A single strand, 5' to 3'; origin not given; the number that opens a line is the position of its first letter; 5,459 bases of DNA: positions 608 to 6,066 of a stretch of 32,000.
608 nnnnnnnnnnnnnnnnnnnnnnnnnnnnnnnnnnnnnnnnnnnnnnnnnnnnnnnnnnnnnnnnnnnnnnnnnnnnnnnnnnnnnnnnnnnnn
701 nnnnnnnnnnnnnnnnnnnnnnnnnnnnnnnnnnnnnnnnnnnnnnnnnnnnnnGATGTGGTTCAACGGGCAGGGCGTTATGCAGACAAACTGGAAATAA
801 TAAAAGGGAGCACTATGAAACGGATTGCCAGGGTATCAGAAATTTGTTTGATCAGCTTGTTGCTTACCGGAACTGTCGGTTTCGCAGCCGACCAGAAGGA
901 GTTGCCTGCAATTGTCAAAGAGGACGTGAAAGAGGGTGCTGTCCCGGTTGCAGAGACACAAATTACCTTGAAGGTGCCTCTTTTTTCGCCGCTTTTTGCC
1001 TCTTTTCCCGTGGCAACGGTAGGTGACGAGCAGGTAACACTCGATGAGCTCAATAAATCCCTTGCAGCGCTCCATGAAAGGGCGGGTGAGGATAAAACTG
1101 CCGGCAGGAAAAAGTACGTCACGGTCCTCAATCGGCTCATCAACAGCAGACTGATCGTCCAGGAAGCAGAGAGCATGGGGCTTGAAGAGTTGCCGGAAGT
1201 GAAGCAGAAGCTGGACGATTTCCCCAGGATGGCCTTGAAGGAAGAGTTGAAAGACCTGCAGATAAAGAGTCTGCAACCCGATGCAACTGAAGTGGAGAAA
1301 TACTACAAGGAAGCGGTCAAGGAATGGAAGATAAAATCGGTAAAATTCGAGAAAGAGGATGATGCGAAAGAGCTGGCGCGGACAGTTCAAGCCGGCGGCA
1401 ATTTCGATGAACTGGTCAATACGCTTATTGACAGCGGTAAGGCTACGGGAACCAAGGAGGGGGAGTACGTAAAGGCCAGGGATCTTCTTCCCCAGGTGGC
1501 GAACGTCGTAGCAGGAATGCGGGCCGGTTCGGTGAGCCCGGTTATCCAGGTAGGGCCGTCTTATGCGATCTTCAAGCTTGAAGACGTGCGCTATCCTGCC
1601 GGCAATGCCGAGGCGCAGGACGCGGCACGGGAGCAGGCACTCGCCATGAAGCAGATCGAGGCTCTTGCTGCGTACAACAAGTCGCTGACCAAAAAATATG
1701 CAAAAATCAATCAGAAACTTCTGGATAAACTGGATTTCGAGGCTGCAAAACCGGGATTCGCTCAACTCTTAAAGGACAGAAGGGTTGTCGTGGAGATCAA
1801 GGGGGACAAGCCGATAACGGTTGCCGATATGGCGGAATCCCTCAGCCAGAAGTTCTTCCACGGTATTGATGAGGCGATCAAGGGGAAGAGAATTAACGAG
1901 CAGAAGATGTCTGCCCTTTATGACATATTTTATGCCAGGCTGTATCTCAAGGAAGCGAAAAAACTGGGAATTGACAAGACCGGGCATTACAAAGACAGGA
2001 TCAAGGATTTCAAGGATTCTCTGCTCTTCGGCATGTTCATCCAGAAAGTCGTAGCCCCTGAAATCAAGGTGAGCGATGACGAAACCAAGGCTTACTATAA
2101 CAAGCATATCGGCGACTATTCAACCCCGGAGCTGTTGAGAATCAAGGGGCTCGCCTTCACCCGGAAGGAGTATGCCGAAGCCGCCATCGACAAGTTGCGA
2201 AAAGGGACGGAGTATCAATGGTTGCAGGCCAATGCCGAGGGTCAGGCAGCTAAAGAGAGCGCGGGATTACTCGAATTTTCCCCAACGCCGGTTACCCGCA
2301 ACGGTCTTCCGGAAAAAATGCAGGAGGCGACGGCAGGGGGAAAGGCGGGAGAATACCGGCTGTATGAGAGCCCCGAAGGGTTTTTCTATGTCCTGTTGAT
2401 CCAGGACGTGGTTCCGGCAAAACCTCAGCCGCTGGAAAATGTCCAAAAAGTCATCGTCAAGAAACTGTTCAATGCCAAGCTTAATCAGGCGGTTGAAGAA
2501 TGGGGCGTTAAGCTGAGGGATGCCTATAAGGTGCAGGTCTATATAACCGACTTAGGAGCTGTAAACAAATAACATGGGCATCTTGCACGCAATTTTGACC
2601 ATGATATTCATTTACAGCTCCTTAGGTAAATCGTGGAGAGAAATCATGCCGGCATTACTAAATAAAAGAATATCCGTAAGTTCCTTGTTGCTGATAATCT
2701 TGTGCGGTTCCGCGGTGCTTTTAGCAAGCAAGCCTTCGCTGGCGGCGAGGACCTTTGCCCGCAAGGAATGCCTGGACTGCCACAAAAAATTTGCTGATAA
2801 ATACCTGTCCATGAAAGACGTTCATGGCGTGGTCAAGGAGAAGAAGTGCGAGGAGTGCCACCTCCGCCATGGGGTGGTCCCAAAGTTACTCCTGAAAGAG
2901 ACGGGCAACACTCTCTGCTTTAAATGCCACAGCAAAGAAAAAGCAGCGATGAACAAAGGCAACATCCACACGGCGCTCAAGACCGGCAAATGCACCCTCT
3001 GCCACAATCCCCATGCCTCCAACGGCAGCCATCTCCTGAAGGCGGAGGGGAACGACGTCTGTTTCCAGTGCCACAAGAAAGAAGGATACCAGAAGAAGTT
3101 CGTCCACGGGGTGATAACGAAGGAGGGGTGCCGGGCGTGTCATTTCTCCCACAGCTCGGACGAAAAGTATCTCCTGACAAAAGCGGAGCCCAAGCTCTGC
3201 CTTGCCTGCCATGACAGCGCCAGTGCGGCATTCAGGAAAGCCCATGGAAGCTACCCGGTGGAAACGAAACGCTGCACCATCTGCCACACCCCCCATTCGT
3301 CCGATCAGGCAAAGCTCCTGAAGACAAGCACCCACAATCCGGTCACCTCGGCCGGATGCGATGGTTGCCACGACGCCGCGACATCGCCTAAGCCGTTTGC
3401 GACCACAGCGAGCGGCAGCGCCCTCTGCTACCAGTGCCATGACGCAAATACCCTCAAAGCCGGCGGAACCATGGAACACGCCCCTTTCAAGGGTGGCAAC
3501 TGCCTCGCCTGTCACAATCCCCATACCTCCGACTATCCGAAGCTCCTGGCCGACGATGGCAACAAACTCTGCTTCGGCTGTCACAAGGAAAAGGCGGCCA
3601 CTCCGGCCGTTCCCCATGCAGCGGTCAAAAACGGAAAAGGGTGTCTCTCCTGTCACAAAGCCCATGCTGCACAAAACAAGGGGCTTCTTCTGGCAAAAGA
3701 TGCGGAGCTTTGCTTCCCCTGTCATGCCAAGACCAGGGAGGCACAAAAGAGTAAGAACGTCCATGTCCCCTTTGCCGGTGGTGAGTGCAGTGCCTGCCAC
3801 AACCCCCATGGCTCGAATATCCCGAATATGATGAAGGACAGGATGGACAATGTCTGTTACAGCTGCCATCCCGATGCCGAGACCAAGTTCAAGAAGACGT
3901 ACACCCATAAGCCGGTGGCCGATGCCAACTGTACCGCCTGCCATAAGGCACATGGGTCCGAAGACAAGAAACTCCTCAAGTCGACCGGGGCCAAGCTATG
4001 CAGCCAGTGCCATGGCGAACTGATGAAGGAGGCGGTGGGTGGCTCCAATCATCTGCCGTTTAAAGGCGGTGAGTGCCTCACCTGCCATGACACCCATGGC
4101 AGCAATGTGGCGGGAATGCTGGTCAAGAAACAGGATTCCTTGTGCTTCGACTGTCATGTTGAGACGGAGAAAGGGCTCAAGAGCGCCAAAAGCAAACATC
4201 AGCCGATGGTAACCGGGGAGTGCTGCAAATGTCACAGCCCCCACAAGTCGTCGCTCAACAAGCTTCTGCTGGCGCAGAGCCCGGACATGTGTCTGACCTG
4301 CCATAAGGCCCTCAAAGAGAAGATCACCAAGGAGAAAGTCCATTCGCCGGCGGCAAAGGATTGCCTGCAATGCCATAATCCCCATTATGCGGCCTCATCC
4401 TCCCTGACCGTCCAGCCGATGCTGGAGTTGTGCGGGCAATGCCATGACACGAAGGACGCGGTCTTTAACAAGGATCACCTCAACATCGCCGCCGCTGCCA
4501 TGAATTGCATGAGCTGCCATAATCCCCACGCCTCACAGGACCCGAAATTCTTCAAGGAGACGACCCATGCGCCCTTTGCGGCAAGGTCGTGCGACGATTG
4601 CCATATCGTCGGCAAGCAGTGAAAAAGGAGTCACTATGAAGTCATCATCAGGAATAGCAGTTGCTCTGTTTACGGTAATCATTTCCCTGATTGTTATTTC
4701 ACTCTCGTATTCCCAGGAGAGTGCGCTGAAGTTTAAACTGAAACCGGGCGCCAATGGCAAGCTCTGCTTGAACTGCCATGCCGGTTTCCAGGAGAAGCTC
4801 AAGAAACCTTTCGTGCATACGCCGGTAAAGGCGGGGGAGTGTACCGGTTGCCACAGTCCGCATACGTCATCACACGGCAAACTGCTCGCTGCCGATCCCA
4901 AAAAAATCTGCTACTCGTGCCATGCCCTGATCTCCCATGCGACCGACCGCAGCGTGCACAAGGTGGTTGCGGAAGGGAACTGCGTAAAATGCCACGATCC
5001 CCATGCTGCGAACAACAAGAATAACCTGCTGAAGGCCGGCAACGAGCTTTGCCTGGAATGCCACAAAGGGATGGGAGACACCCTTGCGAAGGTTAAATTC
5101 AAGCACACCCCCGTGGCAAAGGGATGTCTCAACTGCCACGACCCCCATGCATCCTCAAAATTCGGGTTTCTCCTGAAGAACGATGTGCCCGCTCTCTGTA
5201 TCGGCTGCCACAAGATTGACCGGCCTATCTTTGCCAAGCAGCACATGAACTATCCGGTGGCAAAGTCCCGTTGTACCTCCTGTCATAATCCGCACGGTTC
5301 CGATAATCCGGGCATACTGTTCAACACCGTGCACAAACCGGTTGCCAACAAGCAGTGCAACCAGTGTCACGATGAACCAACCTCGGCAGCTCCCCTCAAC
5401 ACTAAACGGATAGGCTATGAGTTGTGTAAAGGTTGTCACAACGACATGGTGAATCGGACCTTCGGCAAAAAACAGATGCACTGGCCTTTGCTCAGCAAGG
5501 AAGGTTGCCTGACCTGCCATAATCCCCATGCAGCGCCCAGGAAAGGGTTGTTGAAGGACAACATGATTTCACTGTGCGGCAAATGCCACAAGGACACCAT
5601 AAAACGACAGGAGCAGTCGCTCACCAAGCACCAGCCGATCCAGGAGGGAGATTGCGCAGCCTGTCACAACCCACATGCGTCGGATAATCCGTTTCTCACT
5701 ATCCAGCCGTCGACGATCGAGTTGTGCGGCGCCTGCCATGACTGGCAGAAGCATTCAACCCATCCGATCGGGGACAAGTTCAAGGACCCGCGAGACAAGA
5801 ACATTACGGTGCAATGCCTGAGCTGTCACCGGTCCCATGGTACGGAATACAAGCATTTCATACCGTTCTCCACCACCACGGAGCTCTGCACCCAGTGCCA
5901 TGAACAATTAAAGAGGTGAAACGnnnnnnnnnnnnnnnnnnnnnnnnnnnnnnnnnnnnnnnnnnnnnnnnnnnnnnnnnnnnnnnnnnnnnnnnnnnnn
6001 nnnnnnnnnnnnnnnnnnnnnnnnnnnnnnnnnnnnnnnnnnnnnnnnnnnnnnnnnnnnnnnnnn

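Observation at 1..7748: Porin-less envelope operon around two giant multihaem cytochromes, 3.3 kb from an OmcS-family gene: candidate cytochrome-nanowire biogenesis/secretion system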

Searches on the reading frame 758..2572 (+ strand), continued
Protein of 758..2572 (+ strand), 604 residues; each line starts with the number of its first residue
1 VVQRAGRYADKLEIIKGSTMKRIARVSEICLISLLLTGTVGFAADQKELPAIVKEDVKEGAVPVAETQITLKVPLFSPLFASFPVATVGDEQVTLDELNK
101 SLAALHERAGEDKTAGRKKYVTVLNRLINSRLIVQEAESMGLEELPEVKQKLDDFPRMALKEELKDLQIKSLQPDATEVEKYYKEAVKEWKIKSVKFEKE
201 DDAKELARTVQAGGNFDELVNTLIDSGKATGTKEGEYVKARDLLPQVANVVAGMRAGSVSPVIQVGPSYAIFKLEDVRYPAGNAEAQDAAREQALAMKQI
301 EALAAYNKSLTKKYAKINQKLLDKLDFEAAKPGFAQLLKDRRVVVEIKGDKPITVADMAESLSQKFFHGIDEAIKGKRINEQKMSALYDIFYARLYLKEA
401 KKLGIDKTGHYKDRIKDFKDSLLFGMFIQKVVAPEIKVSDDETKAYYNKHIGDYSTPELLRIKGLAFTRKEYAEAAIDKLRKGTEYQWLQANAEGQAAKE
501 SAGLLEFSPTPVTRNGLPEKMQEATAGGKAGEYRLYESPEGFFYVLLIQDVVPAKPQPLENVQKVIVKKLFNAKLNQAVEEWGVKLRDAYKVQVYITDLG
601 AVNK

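Call 46: search_solved_structures(query=A1, max_evalue=0.01)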
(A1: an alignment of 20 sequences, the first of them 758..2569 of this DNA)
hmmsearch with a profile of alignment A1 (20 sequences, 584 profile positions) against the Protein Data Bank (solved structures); distinct sequences matched with E-value up to 0.01: 19.
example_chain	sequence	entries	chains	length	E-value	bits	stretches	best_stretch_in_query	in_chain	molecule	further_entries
9hg5_F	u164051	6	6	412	2.7e-11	45.6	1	182-277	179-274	Chaperone SurA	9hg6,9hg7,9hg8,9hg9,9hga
8pz1_F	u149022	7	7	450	3.5e-11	45.2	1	182-277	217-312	Chaperone SurA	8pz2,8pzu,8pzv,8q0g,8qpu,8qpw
1m5y_A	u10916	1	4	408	3.8e-11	45.1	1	182-277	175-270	Survival protein surA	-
8qpv_F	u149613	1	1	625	1.4e-10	43.2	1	182-277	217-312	Chaperone SurA,Outer membrane protein X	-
8qp5_P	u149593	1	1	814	4.2e-10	41.7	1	182-277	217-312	Chaperone SurA,Serine protease EspP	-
4wo7_A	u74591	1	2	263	2.8e-08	35.7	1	136-306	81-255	Foldase protein PrsA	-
6vj4_A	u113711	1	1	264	3.6e-08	35.3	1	151-305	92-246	Peptidylprolyl isomerase PrsA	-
1zk6_A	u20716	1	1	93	1.1e-07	33.7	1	178-257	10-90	Foldase protein prsA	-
3rfw_A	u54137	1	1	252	1.5e-07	33.2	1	360-576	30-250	Cell-binding factor 2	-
2pv3_A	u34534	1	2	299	5.9e-07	31.3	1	182-284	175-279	Chaperone surA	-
2m08_A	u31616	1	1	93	8e-07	30.9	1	174-256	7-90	PpiC-type peptidyl-prolyl cis-trans isomerase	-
5ez1_A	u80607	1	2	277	2.4e-06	29.3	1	68-310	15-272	Putative peptidyl-prolyl cis-trans isomerase HP_0175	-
6bhf_A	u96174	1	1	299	3e-06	29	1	68-288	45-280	Putative peptidyl-prolyl cis-trans isomerase HP_0175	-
2m1i_A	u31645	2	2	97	1e-05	27.2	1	173-256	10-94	Parvulin-like peptidyl-prolyl isomerase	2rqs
2kgj_A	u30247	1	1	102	1.8e-05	26.4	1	178-261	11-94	Peptidyl-prolyl cis-trans isomerase D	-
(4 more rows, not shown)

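Call 73: predict_structure(alignment_id=A1)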
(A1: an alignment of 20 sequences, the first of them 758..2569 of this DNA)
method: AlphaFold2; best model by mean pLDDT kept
length: 604 residues; sequences in the alignment: 20
mean_pLDDT: 81.6   pTM: 0.59
mean pLDDT of the five models: 81.6, 81.3, 81.0, 80.8, 80.6
residues with pLDDT >= 90: 201; 70-90: 312; 50-70: 32; < 50: 59
segments of 3 or more residues with pLDDT < 50: 1-13, 15-19, 38-65, 109-113, 600-604
pLDDT, mean of each block of 10 residues (from residue 1): 42 47 61 53 31 32 48 74 85 85 63 57 86 91 90 89 89 90 90 92 91 90 89 87 86 88 90 91 89 91 91 90 87 87 91 92 85 86 88 89 89 91 93 90 91 83 91 91 88 84 82 84 86 89 91 85 90 90 87 73 34
secondary structure, 60 per line:
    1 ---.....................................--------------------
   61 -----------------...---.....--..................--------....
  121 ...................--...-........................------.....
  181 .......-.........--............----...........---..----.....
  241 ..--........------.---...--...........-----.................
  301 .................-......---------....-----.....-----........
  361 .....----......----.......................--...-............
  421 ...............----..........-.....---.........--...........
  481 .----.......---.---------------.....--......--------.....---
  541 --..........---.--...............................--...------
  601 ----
elements in order: H4-40 E84-88 E91-94 H95-108 H117-139 H146-169 H176-187 E189-197 H200-211 H216-226 E236-239 H245-252 E263-265 E268-278 H284-314 E315-317 H319-324 H334-337 E343-347 H355-365 H370-375 H380-402 H409-435 H440-449 H451-454 E459-467 H470-481 H486-492 H519-524 E533-537 E543-552 H559-589 E592-594

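Call 77: fold_search(model_id=the predicted structure, library=pdb)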
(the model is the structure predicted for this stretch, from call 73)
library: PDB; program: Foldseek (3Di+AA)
matches with E <= 10: 324; with E <= 0.001: 39
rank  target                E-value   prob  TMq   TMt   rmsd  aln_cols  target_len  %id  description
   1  9hg5_F                1.4e-07  1.00  0.14  0.26  20.7       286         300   15  BAM-SurA complex in the swing-in state with full length BamC resolved (released 2025-04-16)
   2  3rfw                  1.6e-07  1.00  0.27  0.57   5.2       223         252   20  The virulence factor PEB4 and the periplasmic protein Cj1289 are two structurally-related SurA-like chaperones in the hu (released 2011-04-27)
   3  9a7d_B                6.9e-07  1.00  0.13  0.25  22.2       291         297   15  Integrative model of YRVJ-YACD by crosslinking MS and deep learning (released 2024-09-18)
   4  8hm3_B                6.9e-07  1.00  0.16  0.22  28.9       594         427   11  Complex of PPIase-BfUbb (released 2023-11-29)
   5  1m5y_A                1.6e-06  1.00  0.14  0.21  39.1       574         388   11  Crystallographic Structure of SurA, a Molecular Chaperone that Facilitates Outer Membrane Porin Folding (released 2002-11-08)
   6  3nrk                  2.2e-06  1.00  0.18  0.30  17.2       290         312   14  The crystal structure of the leptospiral hypothetical protein LIC12922 (released 2010-11-24)
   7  1m5y_D                2.3e-06  1.00  0.14  0.21  39.5       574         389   11  Crystallographic Structure of SurA, a Molecular Chaperone that Facilitates Outer Membrane Porin Folding (released 2002-11-08)
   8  5ez1_A                4.2e-06  1.00  0.20  0.43   8.5       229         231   16  Crystal Structure of Cell Binding Factor 2 from Helicobacter pylori in complex with I2CA (released 2016-03-16)
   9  4wo7_A                5.0e-06  1.00  0.12  0.24  18.9       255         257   18  Crystal Structure of PrsA from Bacillus subtilis (released 2014-12-24)
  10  9hga_F                5.5e-06  1.00  0.14  0.26  23.6       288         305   15  BAM-SurA-darobactin complex in the swing-out state (released 2025-04-16)
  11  2pv3_A                5.5e-06  1.00  0.15  0.26  17.1       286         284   16  Crystallographic Structure of SurA fragment lacking the second peptidyl-prolyl isomerase domain complexed with peptide (released 2007-10-02)
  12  5ez1_B                5.8e-06  1.00  0.21  0.43   8.1       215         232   15  Crystal Structure of Cell Binding Factor 2 from Helicobacter pylori in complex with I2CA (released 2016-03-16)
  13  9hg7_F                5.8e-06  1.00  0.14  0.27  24.3       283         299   16  BAM-SurA complex in the swing-out state (released 2025-04-16)
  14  1m5y_B                5.8e-06  1.00  0.14  0.21  39.1       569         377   11  Crystallographic Structure of SurA, a Molecular Chaperone that Facilitates Outer Membrane Porin Folding (released 2002-11-08)
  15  6bhf                  7.3e-06  1.00  0.18  0.38  11.7       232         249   12  Crystal structure of the petidylprolyl cis,trans-isomerase from Helicobacter pylori (released 2018-09-19)
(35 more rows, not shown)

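Call 89: search_protein_families(library=ncbifam, proteins=[window:815-2569:+], max_evalue=0.001)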
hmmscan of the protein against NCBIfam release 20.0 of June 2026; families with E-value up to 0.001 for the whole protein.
window:815-2569:+ (585 aa): 3 families
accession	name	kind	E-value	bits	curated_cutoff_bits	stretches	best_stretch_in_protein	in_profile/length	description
NF008054.0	PRK10788.1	equivalog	1.7e-13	50.2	493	1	415-560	245-386/626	peptidylprolyl isomerase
TIGR02925.1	cis_trans_EpsD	equivalog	8.3e-12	45.2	108.9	2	66-257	29-224/232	EpsD family peptidyl-prolyl cis-trans isomerase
NF000809.0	PRK00059.1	equivalog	6.7e-07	29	303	1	385-576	140-331/336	peptidylprolyl isomerase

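Call 95: search_protein_families(library=pfam, proteins=[L018:5794-8769:+], max_evalue=0.001)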
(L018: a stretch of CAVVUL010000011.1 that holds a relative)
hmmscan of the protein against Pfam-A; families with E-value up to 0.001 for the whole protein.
L018:5794-8769:+ (992 aa): 2 families
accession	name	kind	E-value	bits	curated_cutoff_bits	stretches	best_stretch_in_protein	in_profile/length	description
PF01564.23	Spermine_synth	-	8.4e-21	74.8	22.9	1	541-692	5-155/186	Spermine/spermidine synthase domain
PF13649.12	Methyltransf_25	-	0.00022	22.3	27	1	558-663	1-97/97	Methyltransferase domain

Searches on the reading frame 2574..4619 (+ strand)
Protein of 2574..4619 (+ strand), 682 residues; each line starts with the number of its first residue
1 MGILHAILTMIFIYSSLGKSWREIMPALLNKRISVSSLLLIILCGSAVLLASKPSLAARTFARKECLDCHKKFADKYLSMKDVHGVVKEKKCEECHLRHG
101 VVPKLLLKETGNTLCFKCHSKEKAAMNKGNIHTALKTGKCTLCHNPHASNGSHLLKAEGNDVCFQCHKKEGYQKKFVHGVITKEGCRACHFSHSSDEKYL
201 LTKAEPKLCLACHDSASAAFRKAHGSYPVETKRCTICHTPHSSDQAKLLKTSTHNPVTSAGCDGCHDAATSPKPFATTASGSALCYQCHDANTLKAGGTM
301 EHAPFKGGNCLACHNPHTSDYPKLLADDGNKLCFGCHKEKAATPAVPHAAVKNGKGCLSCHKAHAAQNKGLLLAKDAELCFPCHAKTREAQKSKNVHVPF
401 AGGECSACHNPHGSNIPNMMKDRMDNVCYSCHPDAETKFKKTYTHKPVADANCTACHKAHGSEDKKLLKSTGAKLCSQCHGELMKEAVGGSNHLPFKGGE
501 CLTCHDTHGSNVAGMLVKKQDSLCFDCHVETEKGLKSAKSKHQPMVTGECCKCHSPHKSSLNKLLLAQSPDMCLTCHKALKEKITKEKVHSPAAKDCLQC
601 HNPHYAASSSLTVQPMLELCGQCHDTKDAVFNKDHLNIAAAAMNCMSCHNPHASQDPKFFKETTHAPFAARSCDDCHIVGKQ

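Call 5: search_protein_families(library=pfam, proteins=[window:2574-4619:+], max_evalue=0.01)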
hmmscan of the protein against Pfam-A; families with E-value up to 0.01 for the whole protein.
window:2574-4619:+ (682 aa): 7 families
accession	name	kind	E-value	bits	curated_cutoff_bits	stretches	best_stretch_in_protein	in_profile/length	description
PF09699.15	Paired_CXXCH_1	-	1.5e-151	492.3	20.6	13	302-341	1-40/41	Doubled CXXCH motif (Paired_CXXCH_1)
PF14522.11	Cytochrome_C7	-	6.9e-27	93.5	24.8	3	587-650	5-67/67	Cytochrome c7 and related cytochrome c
PF14537.11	Cytochrom_c3_2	-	2.2e-24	86.2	25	5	403-480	7-78/79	Cytochrome c3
PF22678.1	Cytochrom_c_NrfB-like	-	1.5e-17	64.3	27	1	156-212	29-89/89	Cytochrome c-type protein NrfB-like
PF22113.1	Mtrc-MtrF_II-IV_dom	-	1.9e-16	60.5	30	2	160-318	6-167/176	Outer membrane cytochrome MtrC/MtrF-like, domains II/IV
PF02085.21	Cytochrom_CIII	-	2.5e-11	44.2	22.9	0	620-678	33-83/101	Class III cytochrome C family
PF13435.11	Cytochrome_C554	-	2.4e-05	25.6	20.8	0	61-96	46-83/84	Cytochrome c554 and c-prime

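Call 45: search_solved_structures(query=window:2646-4619:+, max_evalue=0.01)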
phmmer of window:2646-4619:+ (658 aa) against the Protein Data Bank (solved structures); distinct sequences matched with E-value up to 0.01: 1.
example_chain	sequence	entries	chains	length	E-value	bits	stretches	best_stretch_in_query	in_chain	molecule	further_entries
6r2q_A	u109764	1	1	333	5.1e-28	100.9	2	300-491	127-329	Cystathionine beta-synthase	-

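Call 89: search_protein_families(library=ncbifam, proteins=[window:2646-4619:+], max_evalue=0.001)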
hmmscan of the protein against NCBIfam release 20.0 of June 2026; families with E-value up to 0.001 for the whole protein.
window:2646-4619:+ (658 aa): 9 families
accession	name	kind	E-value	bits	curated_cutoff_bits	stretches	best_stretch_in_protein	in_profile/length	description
TIGR01905.1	paired_CXXCH_1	subfamily_domain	6.2e-143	464.5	25.2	12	278-317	1-40/41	doubled CXXCH domain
TIGR03508.1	decahem_SO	subfamily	5.1e-91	304.7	192.2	5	329-488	93-256/258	DmsE family decaheme c-type cytochrome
NF041028.1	decahem_GSU2203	exception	3.5e-76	256.4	325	6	327-457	122-253/317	GSU2203 family decaheme c-type cytochrome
TIGR03153.1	cytochr_NrfH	equivalog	6.8e-14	52.1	134.2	0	494-540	25-68/138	cytochrome c nitrite reductase small subunit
NF008659.0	PRK11659.1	equivalog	7e-13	48.7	184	0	399-462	108-173/188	cytochrome c nitrite reductase pentaheme subunit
TIGR03507.1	decahem_SO1788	subfamily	2.2e-12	46.2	209.3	1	160-227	244-315/672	OmcA/MtrC family decaheme c-type cytochrome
NF045722.1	c3_cytochr_TmcA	equivalog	3.5e-11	43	114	0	261-321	60-118/125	acidic tetraheme cytochrome c3 TmcA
TIGR03146.1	cyt_nit_nrfB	equivalog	4.4e-10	40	166.6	2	134-190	82-142/145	cytochrome c nitrite reductase pentaheme subunit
NF047727.1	4hemeCytCCctA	equivalog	3.9e-05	23.7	180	0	329-411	37-107/109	tetraheme c-type cytochrome CctA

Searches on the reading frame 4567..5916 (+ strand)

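Call 5: search_protein_families(library=pfam, proteins=[window:4567-5916:+], max_evalue=0.01)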
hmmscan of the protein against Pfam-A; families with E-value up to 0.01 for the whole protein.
window:4567-5916:+ (450 aa): 6 families
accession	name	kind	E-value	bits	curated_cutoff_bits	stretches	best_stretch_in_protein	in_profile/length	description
PF09699.15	Paired_CXXCH_1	-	2.4e-93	306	20.6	8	355-395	1-40/41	Doubled CXXCH motif (Paired_CXXCH_1)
PF14522.11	Cytochrome_C7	-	1.4e-19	70.1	24.8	2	226-274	5-54/67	Cytochrome c7 and related cytochrome c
PF14537.11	Cytochrom_c3_2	-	2e-17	63.8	25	3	261-342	6-79/79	Cytochrome c3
PF22113.1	Mtrc-MtrF_II-IV_dom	-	4.5e-11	43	30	1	284-424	6-166/176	Outer membrane cytochrome MtrC/MtrF-like, domains II/IV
PF02085.21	Cytochrom_CIII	-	1.6e-09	38.4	22.9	1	256-341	25-101/101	Class III cytochrome C family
PF22678.1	Cytochrom_c_NrfB-like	-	3e-06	28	27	1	334-390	33-89/89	Cytochrome c-type protein NrfB-like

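Call 89: search_protein_families(library=ncbifam, proteins=[window:4636-5916:+], max_evalue=0.001)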
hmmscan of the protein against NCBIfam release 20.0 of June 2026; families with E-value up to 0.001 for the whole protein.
window:4636-5916:+ (427 aa): 8 families
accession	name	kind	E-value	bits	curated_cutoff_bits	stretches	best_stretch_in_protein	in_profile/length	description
TIGR01905.1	paired_CXXCH_1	subfamily_domain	2.9e-84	276.7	25.2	8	157-194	1-38/41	doubled CXXCH domain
TIGR03508.1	decahem_SO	subfamily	1.7e-50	171.9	192.2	4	35-225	64-257/258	DmsE family decaheme c-type cytochrome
NF041028.1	decahem_GSU2203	exception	3e-40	138.4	325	3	34-194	94-254/317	GSU2203 family decaheme c-type cytochrome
NF045713.1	CxxCH_16_HmcA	equivalog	4.5e-12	45.3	400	1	37-176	128-260/541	sulfate respiration complex hexadecaheme cytochrome HmcA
TIGR03153.1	cytochr_NrfH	equivalog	1.3e-11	44.7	134.2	0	39-77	26-63/138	cytochrome c nitrite reductase small subunit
NF008659.0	PRK11659.1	equivalog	1.3e-07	31.5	184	0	339-375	137-174/188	cytochrome c nitrite reductase pentaheme subunit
TIGR03146.1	cyt_nit_nrfB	equivalog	5.2e-06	26.8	166.6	0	41-97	84-142/145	cytochrome c nitrite reductase pentaheme subunit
NF045722.1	c3_cytochr_TmcA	equivalog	2.1e-05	24.4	114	0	92-145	60-112/125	acidic tetraheme cytochrome c3 TmcA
